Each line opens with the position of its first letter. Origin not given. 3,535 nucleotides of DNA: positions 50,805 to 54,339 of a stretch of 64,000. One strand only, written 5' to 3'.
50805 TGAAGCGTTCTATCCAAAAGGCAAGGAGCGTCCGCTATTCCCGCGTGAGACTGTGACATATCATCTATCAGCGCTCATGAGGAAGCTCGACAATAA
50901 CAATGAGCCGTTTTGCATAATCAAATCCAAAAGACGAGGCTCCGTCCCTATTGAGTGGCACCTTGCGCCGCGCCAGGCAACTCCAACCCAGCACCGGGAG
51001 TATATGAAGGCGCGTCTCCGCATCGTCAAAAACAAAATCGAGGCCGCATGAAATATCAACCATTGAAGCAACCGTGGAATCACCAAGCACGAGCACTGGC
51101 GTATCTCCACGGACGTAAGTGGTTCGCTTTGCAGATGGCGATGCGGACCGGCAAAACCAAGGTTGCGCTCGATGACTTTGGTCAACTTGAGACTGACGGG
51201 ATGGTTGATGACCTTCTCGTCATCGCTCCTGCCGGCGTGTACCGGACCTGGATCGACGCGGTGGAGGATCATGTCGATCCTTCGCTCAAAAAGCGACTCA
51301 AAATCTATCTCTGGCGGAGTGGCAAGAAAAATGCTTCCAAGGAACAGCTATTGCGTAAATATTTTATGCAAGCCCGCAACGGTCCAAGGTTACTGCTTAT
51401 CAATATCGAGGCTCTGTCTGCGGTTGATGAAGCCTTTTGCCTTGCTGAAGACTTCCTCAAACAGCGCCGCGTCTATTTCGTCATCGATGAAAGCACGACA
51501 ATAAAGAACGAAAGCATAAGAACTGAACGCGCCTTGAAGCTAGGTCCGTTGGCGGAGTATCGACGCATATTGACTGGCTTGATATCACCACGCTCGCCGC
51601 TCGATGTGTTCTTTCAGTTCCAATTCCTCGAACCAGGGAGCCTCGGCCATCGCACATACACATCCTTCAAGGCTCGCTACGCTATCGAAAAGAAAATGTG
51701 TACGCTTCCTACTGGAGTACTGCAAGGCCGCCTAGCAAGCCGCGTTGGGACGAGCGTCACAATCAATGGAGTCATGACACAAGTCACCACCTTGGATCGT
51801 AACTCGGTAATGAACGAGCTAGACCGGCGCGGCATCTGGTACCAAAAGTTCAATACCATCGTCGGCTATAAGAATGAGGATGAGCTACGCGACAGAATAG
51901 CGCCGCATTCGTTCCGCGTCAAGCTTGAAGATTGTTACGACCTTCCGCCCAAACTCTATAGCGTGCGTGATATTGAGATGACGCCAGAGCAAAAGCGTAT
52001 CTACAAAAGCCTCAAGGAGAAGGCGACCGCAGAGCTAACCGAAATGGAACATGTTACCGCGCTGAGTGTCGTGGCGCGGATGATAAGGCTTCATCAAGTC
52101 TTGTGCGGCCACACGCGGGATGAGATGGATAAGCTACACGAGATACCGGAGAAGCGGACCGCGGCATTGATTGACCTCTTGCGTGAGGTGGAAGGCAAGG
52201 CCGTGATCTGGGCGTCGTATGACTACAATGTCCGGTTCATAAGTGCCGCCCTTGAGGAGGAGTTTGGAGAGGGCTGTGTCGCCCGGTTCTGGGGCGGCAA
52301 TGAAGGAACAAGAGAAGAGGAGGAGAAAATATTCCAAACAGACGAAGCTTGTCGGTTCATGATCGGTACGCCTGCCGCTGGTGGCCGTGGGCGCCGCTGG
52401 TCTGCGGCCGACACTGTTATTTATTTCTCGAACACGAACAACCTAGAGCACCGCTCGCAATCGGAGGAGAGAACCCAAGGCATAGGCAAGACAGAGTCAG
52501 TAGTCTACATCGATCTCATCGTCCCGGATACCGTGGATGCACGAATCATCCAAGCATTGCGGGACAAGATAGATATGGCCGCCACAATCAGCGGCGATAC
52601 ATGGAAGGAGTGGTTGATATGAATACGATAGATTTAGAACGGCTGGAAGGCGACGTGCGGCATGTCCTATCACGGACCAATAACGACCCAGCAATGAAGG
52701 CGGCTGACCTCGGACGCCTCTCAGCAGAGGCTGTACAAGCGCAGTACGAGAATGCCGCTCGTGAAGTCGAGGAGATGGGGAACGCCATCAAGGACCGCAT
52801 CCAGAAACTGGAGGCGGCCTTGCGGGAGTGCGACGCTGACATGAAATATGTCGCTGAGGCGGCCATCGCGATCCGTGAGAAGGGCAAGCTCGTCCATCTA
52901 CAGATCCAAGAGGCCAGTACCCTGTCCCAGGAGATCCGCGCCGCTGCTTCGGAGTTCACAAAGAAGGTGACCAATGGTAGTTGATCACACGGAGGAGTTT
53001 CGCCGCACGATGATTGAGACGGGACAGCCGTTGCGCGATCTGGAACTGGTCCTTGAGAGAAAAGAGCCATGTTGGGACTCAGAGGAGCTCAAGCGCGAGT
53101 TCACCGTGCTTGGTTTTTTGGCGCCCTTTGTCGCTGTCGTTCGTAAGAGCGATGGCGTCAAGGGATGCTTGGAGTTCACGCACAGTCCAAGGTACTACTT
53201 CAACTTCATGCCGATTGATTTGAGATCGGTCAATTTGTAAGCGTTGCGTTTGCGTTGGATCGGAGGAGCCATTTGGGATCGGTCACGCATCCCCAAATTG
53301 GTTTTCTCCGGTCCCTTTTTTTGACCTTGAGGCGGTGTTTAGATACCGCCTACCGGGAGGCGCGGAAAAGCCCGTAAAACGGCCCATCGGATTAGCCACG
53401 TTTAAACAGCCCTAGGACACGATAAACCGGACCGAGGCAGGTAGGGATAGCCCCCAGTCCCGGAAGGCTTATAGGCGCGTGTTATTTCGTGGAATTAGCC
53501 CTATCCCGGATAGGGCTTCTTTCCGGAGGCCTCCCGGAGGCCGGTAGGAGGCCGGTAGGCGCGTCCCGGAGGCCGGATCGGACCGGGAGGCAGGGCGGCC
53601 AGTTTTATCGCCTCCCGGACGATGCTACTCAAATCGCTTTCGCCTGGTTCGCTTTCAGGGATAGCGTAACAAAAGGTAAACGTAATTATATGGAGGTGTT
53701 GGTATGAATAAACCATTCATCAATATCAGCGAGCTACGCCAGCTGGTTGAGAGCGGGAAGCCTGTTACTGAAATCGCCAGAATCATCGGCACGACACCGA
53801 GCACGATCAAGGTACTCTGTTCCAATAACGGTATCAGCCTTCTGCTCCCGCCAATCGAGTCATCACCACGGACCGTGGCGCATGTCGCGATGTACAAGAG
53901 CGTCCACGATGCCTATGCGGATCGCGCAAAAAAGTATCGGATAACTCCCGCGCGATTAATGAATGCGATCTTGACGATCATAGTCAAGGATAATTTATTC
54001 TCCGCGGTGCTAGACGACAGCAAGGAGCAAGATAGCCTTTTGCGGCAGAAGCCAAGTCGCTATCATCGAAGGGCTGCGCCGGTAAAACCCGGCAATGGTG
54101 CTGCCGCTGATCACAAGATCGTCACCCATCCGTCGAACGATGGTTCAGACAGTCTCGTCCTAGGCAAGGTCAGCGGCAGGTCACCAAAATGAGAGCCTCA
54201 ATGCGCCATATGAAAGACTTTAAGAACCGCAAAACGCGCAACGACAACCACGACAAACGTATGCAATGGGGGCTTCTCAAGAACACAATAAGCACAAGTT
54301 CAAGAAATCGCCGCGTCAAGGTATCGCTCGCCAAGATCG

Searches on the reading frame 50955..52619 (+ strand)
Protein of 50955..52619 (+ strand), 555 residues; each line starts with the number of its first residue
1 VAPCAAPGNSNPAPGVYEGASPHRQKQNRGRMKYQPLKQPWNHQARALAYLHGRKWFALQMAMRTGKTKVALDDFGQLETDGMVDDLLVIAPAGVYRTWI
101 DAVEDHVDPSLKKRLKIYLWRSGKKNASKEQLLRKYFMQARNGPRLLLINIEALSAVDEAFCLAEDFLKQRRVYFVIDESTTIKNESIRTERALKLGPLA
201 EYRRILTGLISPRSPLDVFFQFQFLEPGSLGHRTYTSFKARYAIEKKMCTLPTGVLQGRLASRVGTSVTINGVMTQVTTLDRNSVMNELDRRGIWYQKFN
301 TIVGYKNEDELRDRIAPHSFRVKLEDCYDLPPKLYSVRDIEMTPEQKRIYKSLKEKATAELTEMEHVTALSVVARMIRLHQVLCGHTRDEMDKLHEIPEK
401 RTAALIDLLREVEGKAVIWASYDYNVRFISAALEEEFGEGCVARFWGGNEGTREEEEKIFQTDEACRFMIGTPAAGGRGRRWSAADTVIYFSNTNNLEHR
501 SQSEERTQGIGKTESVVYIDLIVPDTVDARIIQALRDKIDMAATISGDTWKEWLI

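Call 9: search_protein_families(library=phrogs, proteins=[window:50955-52619:+], max_evalue=0.00001)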
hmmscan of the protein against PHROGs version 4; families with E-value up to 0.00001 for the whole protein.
window:50955-52619:+ (555 aa): 2 families
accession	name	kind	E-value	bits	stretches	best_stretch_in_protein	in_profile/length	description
phrog_62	-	DNA, RNA and nucleotide metabolism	6e-89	300.2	1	35-547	692-1134/1881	DNA helicase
phrog_29996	-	unknown function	1.6e-09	37.4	1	328-550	941-1170/1189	-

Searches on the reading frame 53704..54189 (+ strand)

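Call 61: search_protein_families(library=pfam, proteins=[window:53704-54189:+], max_evalue=0.001)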
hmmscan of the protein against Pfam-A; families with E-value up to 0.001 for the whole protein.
window:53704-54189:+ (162 aa): 1 family
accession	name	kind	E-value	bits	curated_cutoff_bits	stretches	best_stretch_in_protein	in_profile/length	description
PF02796.21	HTH_7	-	6e-05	23.5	23.8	1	8-36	11-39/45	Helix-turn-helix domain of resolvase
